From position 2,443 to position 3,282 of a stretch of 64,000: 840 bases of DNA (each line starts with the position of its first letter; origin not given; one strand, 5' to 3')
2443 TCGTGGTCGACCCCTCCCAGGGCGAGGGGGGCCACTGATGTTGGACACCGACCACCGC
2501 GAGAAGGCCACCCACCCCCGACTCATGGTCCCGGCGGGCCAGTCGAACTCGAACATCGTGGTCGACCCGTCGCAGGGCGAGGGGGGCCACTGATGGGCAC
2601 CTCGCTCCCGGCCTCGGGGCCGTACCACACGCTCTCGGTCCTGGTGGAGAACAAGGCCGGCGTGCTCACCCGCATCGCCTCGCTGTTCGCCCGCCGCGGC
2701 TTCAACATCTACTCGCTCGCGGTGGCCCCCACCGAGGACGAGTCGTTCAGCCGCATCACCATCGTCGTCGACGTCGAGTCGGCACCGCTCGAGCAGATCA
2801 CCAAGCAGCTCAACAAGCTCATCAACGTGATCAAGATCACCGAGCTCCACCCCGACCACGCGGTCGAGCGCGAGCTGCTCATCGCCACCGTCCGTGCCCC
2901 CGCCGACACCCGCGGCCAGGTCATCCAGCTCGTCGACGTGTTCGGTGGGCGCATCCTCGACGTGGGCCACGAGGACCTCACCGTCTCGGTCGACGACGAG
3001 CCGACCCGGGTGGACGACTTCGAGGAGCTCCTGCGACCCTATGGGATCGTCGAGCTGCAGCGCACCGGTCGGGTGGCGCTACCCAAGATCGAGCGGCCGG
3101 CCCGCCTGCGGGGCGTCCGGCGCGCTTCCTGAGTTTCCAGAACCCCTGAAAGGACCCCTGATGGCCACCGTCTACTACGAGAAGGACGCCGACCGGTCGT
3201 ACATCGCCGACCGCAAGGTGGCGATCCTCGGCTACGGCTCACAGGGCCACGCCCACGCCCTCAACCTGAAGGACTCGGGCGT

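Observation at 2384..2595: Translationally coupled micro-ORF between ilvB and ilvN re-encodes the IlvB C-terminal tail with only synonymous changes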

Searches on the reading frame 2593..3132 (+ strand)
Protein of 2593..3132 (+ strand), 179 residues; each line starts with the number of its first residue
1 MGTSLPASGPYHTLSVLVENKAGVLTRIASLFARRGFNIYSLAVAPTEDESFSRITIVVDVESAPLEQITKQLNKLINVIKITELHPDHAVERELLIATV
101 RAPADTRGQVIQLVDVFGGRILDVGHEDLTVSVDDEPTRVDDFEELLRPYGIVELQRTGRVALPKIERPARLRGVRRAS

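Call 9: find_related_loci(query=window:2593-3129:+, collection=genome_contigs, flank=4000)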
Query window:2593-3129:+ (179 aa) in genome_contigs; peptide patterns used: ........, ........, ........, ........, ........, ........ (x = any residue, [..] = any of these).
600 stretches matched a pattern (row limit reached: there are more); 521 encode a relative of the query (tblastn E <= 1e-3); the best 80 are kept; 80 distinct loci.
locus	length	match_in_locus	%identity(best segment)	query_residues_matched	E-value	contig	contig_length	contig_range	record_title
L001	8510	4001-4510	74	11-179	1e-76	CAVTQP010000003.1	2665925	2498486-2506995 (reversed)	MAG: uncultured Actinomycetes bacterium isolate MFD09603.bin.1.97 genome assembly, contig: contig_8020, whole genome sho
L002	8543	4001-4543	72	1-179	1e-76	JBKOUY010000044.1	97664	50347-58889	MAG: Actinomycetota bacterium isolate GM_HAYS_MAG_00007 GM_HAYS_000000223163, whole genome shotgun sequence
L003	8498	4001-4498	73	11-175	3e-76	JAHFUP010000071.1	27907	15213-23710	MAG: Acidimicrobiia bacterium isolate nzgw82 NODE_1541_length_27908_cov_71.752366, whole genome shotgun sequence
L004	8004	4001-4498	72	11-175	1e-75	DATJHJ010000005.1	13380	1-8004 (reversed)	MAG TPA_asm: Acidimicrobiales bacterium isolate SMAG_U15509 k141_3458028, whole genome shotgun sequence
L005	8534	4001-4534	72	4-179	8e-76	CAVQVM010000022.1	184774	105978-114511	MAG: uncultured bacterium isolate MFD09267.bin.1.232 genome assembly, contig: contig_55707, whole genome shotgun sequenc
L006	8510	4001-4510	74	11-179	1e-75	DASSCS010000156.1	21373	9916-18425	MAG TPA_asm: Acidimicrobiales bacterium isolate SMAG_U928 k141_168366, whole genome shotgun sequence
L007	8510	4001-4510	73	11-179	2e-75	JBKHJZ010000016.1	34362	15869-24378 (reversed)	MAG: Acidimicrobiia bacterium isolate D5M12_3 NODE_328_length_34362_cov_27.673857, whole genome shotgun sequence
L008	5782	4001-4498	72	11-175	5e-74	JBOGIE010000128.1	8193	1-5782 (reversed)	MAG: Acidimicrobiales bacterium isolate SD8030_maxbin2.bin.3_sub NODE_2550_length_8193_cov_11.432556, whole genome shotg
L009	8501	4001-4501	72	11-171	2e-73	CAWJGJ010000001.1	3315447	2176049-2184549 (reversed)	MAG: uncultured Acidimicrobiales bacterium isolate MFD09267.bin.1.253 genome assembly, contig: contig_1114, whole genome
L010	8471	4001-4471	75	11-167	6e-73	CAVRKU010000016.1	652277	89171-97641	MAG: uncultured Microthrixaceae bacterium isolate MFD05567.bin.2.233 genome assembly, contig: contig_30134, whole genome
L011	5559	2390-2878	71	11-173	5e-73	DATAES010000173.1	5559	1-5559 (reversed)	MAG TPA_asm: Acidimicrobiales bacterium isolate SMAG_U6783 k141_2539426, whole genome shotgun sequence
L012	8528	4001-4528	67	1-176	5e-73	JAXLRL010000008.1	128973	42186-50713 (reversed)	MAG: Acidimicrobiia bacterium isolate STL-ACT8 C4.45.fa-8, whole genome shotgun sequence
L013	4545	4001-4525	69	1-176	1e-72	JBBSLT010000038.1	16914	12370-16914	MAG: Acidimicrobiales bacterium isolate LS5_sbin.1 LS5_sbin.1_K_326903_L_16914_cov_68.0276, whole genome shotgun sequenc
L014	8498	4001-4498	72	11-175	6e-72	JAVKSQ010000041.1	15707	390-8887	MAG: Acidimicrobiales bacterium isolate PQ2_30S_bin_2 c_000000000604, whole genome shotgun sequence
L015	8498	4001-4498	71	11-175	1e-71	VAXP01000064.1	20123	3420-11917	MAG: Actinobacteria bacterium isolate AC_35 14_0903_12_20cm_scaffold_4703, whole genome shotgun sequence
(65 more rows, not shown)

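Call 13: find_encoding_contigs(protein=window:2593-3132:+, flank=3000, max_places=10)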
Protein window:2593-3132:+ (179 aa): 19 contigs read that carry it; 10 places shown.
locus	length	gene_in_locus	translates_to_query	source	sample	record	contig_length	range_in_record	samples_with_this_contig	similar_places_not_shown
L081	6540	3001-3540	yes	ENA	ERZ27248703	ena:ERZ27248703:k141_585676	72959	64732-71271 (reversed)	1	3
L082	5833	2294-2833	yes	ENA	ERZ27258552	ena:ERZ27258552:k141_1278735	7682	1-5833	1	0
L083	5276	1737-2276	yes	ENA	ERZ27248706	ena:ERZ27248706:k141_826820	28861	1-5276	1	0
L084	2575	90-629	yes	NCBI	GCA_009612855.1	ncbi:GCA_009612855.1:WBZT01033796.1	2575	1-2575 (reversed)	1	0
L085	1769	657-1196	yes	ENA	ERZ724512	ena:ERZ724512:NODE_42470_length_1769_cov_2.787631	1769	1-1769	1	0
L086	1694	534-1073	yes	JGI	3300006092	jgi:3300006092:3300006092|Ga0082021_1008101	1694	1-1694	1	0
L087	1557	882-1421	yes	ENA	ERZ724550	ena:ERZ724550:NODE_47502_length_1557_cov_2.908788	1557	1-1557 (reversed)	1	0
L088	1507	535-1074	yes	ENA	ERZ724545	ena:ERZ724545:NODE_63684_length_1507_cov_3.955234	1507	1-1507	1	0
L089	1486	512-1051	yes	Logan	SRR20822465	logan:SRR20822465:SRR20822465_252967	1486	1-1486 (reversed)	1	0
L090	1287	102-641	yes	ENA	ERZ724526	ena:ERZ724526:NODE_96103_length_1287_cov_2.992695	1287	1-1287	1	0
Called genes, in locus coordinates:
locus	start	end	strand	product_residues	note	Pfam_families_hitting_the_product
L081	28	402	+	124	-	-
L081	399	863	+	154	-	-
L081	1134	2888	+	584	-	PF02776:TPP_enzyme_N, PF00205:TPP_enzyme_M, PF02775:TPP_enzyme_C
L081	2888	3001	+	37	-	-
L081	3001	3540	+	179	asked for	PF01842:ACT, PF13291:ACT_4 (weak), PF22629:ACT_AHAS_ss, PF13710:ACT_5, PF10369:ALS_ss_C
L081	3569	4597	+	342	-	PF02826:2-Hacid_dh_C (weak), PF03446:NAD_binding_2 (weak), PF03807:F420_oxidored (weak), PF07991:KARI_N, PF01450:KARI_C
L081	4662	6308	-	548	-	-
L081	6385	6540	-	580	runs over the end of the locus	PF00501:AMP-binding, PF13193:AMP-binding_C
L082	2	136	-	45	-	?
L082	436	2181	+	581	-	PF02776:TPP_enzyme_N, PF00205:TPP_enzyme_M, PF02775:TPP_enzyme_C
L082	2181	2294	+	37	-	-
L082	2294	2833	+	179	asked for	PF01842:ACT, PF13291:ACT_4 (weak), PF22629:ACT_AHAS_ss, PF13710:ACT_5, PF10369:ALS_ss_C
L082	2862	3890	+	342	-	PF02826:2-Hacid_dh_C (weak), PF03446:NAD_binding_2 (weak), PF03807:F420_oxidored (weak), PF07991:KARI_N, PF01450:KARI_C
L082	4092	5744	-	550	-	-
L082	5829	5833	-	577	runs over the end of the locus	PF00501:AMP-binding, PF13193:AMP-binding_C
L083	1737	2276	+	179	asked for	PF01842:ACT, PF13291:ACT_4 (weak), PF22629:ACT_AHAS_ss, PF13710:ACT_5, PF10369:ALS_ss_C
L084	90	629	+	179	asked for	PF01842:ACT, PF13291:ACT_4 (weak), PF22629:ACT_AHAS_ss, PF13710:ACT_5, PF10369:ALS_ss_C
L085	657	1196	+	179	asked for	PF01842:ACT, PF13291:ACT_4 (weak), PF22629:ACT_AHAS_ss, PF13710:ACT_5, PF10369:ALS_ss_C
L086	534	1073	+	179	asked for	PF01842:ACT, PF13291:ACT_4 (weak), PF22629:ACT_AHAS_ss, PF13710:ACT_5, PF10369:ALS_ss_C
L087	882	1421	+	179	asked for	PF01842:ACT, PF13291:ACT_4 (weak), PF22629:ACT_AHAS_ss, PF13710:ACT_5, PF10369:ALS_ss_C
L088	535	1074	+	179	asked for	PF01842:ACT, PF13291:ACT_4 (weak), PF22629:ACT_AHAS_ss, PF13710:ACT_5, PF10369:ALS_ss_C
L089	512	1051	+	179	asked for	PF01842:ACT, PF13291:ACT_4 (weak), PF22629:ACT_AHAS_ss, PF13710:ACT_5, PF10369:ALS_ss_C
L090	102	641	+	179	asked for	PF01842:ACT, PF13291:ACT_4 (weak), PF22629:ACT_AHAS_ss, PF13710:ACT_5, PF10369:ALS_ss_C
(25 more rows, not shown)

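Call 23: find_homologous_proteins(query=window:2593-3129:+, max_evalue=1e-40)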
Query window:2593-3129:+ (179 aa): 7809 proteins with E <= 1e-40 among 8000 candidates; the best 120 are listed.
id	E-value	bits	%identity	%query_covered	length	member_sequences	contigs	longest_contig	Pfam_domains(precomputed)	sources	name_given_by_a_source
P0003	3.2e-108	377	100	100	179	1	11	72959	PF10369.16,PF22629.3,PF13291.13,PF13710.13,PF01842.32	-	-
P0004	8.5e-108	376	99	100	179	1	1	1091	PF10369.16,PF22629.3,PF13291.13,PF13710.13,PF01842.32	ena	-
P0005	3.0e-107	374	99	100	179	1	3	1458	PF10369.16,PF22629.3,PF13291.13,PF13710.13,PF01842.32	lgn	-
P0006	3.4e-107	374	99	100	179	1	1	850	PF10369.16,PF22629.3,PF13291.13,PF13710.13,PF01842.32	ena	-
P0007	8.3e-107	373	99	100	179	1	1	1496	PF10369.16,PF22629.3,PF13291.13,PF13710.13,PF01842.32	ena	-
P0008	8.4e-107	373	98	100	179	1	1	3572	PF10369.16,PF22629.3,PF13291.13,PF13710.13,PF01842.32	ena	-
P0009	1.6e-106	372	98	100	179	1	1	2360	PF10369.16,PF22629.3,PF13291.13,PF13710.13,PF01842.32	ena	-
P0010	2.2e-106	371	98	100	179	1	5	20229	PF10369.16,PF22629.3,PF13291.13,PF13710.13,PF01842.32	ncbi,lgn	-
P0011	4.0e-106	370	98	100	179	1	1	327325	PF10369.16,PF22629.3,PF13291.13,PF13710.13,PF01842.32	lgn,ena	-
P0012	1.1e-105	369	97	100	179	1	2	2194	PF10369.16,PF22629.3,PF13291.13,PF13710.13,PF01842.32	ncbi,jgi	-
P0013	1.8e-100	352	93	100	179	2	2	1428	PF10369.16,PF22629.3,PF13291.13,PF13710.13,PF01842.32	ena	-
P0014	5.0e-100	350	95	98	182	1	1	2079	PF10369.16,PF22629.3,PF13291.13,PF13710.13,PF01842.32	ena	-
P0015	4.2e-96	338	91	100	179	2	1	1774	PF10369.16,PF22629.3,PF13291.13,PF13710.13,PF01842.32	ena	-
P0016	1.1e-94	333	89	100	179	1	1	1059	PF10369.16,PF22629.3,PF13291.13,PF13710.13,PF01842.32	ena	-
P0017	7.9e-94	330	90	98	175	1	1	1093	PF10369.16,PF22629.3,PF13291.13,PF13710.13,PF01842.32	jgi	jgi:acetolactate synthase-1/3 small subunit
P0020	3.0e-92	325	91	96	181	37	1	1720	PF10369.16,PF22629.3,PF13291.13,PF13710.13,PF01842.32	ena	-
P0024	1.5e-90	320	90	96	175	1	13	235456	PF10369.16,PF22629.3,PF13291.13,PF13710.13,PF01842.32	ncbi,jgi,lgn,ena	-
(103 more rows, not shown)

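Call 35: find_encoding_contigs(protein=P0024, flank=3500, max_places=4)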
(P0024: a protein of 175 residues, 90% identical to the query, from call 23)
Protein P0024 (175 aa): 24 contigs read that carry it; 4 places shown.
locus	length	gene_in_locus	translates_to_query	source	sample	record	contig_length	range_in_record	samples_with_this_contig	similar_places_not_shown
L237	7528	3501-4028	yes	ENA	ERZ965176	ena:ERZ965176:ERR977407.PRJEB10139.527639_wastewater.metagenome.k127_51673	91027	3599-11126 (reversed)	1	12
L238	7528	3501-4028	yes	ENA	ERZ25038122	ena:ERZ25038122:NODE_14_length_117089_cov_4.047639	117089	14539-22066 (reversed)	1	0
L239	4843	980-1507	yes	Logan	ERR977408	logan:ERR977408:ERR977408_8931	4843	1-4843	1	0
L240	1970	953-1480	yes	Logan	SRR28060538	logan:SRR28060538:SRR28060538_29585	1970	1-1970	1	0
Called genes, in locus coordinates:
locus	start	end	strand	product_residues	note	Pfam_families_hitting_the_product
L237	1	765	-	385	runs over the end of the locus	PF07690:MFS_1, PF00083:Sugar_tr (weak), PF07690:MFS_1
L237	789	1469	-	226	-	PF01987:AIM24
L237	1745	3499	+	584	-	PF02776:TPP_enzyme_N, PF00205:TPP_enzyme_M, PF02775:TPP_enzyme_C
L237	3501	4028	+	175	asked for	PF13291:ACT_4 (weak), PF01842:ACT, PF22629:ACT_AHAS_ss, PF13710:ACT_5, PF10369:ALS_ss_C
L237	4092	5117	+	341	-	PF02826:2-Hacid_dh_C (weak), PF03446:NAD_binding_2 (weak), PF03807:F420_oxidored (weak), PF07991:KARI_N, PF01450:KARI_C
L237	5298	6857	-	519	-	-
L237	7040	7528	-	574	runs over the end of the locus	PF00501:AMP-binding, PF13193:AMP-binding_C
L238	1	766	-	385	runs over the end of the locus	PF07690:MFS_1, PF00083:Sugar_tr (faint), PF07690:MFS_1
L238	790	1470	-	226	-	PF01987:AIM24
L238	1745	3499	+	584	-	PF02776:TPP_enzyme_N, PF00205:TPP_enzyme_M, PF02775:TPP_enzyme_C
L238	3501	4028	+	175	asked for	PF13291:ACT_4 (weak), PF01842:ACT, PF22629:ACT_AHAS_ss, PF13710:ACT_5, PF10369:ALS_ss_C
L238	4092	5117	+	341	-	PF02826:2-Hacid_dh_C (weak), PF03446:NAD_binding_2 (weak), PF03807:F420_oxidored (weak), PF07991:KARI_N, PF01450:KARI_C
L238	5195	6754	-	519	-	-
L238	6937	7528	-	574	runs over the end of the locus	PF00501:AMP-binding, PF13193:AMP-binding_C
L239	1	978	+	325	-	?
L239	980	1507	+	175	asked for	PF13291:ACT_4 (weak), PF01842:ACT, PF22629:ACT_AHAS_ss, PF13710:ACT_5, PF10369:ALS_ss_C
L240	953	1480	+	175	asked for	PF13291:ACT_4 (weak), PF01842:ACT, PF22629:ACT_AHAS_ss, PF13710:ACT_5, PF10369:ALS_ss_C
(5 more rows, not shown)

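Call 36: find_encoding_contigs(protein=P0020, flank=3500, max_places=4)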
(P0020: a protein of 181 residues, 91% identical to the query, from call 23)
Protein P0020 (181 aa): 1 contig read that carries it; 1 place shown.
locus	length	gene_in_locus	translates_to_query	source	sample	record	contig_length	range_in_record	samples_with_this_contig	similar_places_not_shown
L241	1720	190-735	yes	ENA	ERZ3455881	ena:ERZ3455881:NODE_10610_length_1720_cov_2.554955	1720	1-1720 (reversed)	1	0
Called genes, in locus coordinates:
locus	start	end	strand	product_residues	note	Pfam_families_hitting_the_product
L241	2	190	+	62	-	?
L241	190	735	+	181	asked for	PF01842:ACT, PF13291:ACT_4, PF22629:ACT_AHAS_ss, PF13710:ACT_5, PF10369:ALS_ss_C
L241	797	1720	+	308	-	?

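Call 40: find_encoding_contigs(protein=P0011, flank=3500, max_places=3)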
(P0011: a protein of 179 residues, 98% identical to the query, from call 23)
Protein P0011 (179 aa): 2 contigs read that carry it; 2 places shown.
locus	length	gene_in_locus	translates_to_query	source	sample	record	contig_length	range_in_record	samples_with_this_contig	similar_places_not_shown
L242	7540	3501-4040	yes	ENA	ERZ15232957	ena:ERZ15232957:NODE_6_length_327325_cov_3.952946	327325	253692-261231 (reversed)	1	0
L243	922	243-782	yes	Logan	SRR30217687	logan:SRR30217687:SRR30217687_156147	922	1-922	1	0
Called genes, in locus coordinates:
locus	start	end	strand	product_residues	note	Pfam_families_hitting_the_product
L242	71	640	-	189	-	PF01467:CTP_transf_like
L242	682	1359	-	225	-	PF01987:AIM24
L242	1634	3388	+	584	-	PF02776:TPP_enzyme_N, PF00205:TPP_enzyme_M, PF02775:TPP_enzyme_C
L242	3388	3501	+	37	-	-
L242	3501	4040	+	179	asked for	PF01842:ACT, PF13291:ACT_4 (weak), PF22629:ACT_AHAS_ss, PF13710:ACT_5, PF10369:ALS_ss_C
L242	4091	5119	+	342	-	PF02826:2-Hacid_dh_C (weak), PF03446:NAD_binding_2 (weak), PF03807:F420_oxidored (weak), PF07991:KARI_N, PF01450:KARI_C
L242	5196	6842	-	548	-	-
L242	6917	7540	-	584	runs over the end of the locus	PF00501:AMP-binding, PF13193:AMP-binding_C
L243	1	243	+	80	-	?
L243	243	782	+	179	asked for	PF01842:ACT, PF13291:ACT_4 (weak), PF22629:ACT_AHAS_ss, PF13710:ACT_5, PF10369:ALS_ss_C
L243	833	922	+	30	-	?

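Call 41: find_encoding_contigs(protein=P0013, flank=3500, max_places=3)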
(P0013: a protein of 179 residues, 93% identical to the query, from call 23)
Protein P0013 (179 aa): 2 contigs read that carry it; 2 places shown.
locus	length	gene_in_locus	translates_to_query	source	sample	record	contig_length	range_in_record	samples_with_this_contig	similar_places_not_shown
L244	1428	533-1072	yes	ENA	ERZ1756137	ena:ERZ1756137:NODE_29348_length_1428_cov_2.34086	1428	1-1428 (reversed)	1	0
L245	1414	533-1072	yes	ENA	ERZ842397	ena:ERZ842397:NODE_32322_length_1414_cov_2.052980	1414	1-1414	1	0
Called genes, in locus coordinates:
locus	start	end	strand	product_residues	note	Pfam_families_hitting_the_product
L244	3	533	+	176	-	?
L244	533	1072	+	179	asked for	PF01842:ACT, PF13291:ACT_4 (weak), PF22629:ACT_AHAS_ss, PF13710:ACT_5, PF10369:ALS_ss_C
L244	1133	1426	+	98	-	?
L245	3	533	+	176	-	?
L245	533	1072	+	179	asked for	PF01842:ACT, PF13291:ACT_4 (weak), PF22629:ACT_AHAS_ss, PF13710:ACT_5, PF10369:ALS_ss_C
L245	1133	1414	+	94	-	?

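Call 42: find_encoding_contigs(protein=P0014, flank=3500, max_places=3)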
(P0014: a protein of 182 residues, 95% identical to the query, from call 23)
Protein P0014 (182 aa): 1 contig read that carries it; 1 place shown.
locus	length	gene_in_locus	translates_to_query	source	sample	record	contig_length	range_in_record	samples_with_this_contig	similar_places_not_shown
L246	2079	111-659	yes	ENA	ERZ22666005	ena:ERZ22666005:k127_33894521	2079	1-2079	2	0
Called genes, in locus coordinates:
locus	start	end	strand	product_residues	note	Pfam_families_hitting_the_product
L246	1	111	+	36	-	?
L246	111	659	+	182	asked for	PF01842:ACT, PF13291:ACT_4 (weak), PF22629:ACT_AHAS_ss, PF13710:ACT_5, PF10369:ALS_ss_C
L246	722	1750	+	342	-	PF02826:2-Hacid_dh_C (weak), PF03446:NAD_binding_2 (weak), PF03807:F420_oxidored (weak), PF07991:KARI_N, PF01450:KARI_C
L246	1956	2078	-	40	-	?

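Call 43: find_encoding_contigs(protein=P0016, flank=3500, max_places=3)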
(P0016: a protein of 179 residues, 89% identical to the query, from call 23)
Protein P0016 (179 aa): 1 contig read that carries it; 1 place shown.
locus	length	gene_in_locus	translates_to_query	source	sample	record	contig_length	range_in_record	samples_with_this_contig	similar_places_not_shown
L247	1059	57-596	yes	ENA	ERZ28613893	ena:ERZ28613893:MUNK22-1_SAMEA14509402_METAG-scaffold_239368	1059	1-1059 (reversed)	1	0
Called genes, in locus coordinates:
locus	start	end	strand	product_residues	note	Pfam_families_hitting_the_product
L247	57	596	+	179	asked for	PF01842:ACT, PF13291:ACT_4 (weak), PF22629:ACT_AHAS_ss, PF13710:ACT_5, PF10369:ALS_ss_C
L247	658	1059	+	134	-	?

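Call 57: search_protein_families(library=pfam, proteins=[window:2593-3129:+], max_evalue=0.01)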
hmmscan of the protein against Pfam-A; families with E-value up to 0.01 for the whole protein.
window:2593-3129:+ (179 aa): 6 families
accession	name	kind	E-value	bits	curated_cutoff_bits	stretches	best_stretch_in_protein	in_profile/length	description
PF22629.2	ACT_AHAS_ss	-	1.4e-26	92.9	27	1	14-81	1-67/67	AHAS small subunit-like ACT domain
PF10369.15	ALS_ss_C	-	7.3e-21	74.4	23.2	1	93-165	1-73/74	Small subunit of acetolactate synthase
PF13710.12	ACT_5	-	6.7e-16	58.3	27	1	22-82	3-62/62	ACT domain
PF01842.31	ACT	-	2.3e-14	53.3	27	1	12-77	1-65/66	ACT domain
PF13291.12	ACT_4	-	4.7e-07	30.8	27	1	13-82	8-78/80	ACT domain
PF19571.5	ACT_8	-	0.0079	16.4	23.5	0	12-56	4-48/141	ACT domain pair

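Call 59: find_encoding_contigs(protein=P0008, flank=2500, max_places=4)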
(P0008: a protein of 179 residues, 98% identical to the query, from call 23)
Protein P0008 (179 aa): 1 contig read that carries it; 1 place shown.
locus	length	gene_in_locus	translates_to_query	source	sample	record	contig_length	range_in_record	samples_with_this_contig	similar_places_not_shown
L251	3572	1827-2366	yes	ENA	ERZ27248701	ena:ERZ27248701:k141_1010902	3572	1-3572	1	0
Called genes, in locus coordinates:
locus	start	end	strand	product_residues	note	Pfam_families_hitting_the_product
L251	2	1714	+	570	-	?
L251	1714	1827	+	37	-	-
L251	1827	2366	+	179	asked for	PF01842:ACT, PF13291:ACT_4 (weak), PF22629:ACT_AHAS_ss, PF13710:ACT_5, PF10369:ALS_ss_C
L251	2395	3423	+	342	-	PF02826:2-Hacid_dh_C (weak), PF03446:NAD_binding_2 (weak), PF03807:F420_oxidored (weak), PF07991:KARI_N, PF01450:KARI_C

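Call 60: find_encoding_contigs(protein=P0009, flank=2500, max_places=4)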
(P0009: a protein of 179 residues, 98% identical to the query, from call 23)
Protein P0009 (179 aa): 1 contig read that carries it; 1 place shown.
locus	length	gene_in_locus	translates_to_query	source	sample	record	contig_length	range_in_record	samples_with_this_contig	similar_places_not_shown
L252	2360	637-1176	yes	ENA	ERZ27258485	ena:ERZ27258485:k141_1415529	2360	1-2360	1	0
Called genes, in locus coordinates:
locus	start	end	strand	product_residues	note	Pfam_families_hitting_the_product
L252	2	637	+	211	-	?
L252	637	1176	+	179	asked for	PF01842:ACT, PF13291:ACT_4 (weak), PF22629:ACT_AHAS_ss, PF13710:ACT_5, PF10369:ALS_ss_C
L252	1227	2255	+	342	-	PF02826:2-Hacid_dh_C (weak), PF03446:NAD_binding_2 (weak), PF03807:F420_oxidored (weak), PF07991:KARI_N, PF01450:KARI_C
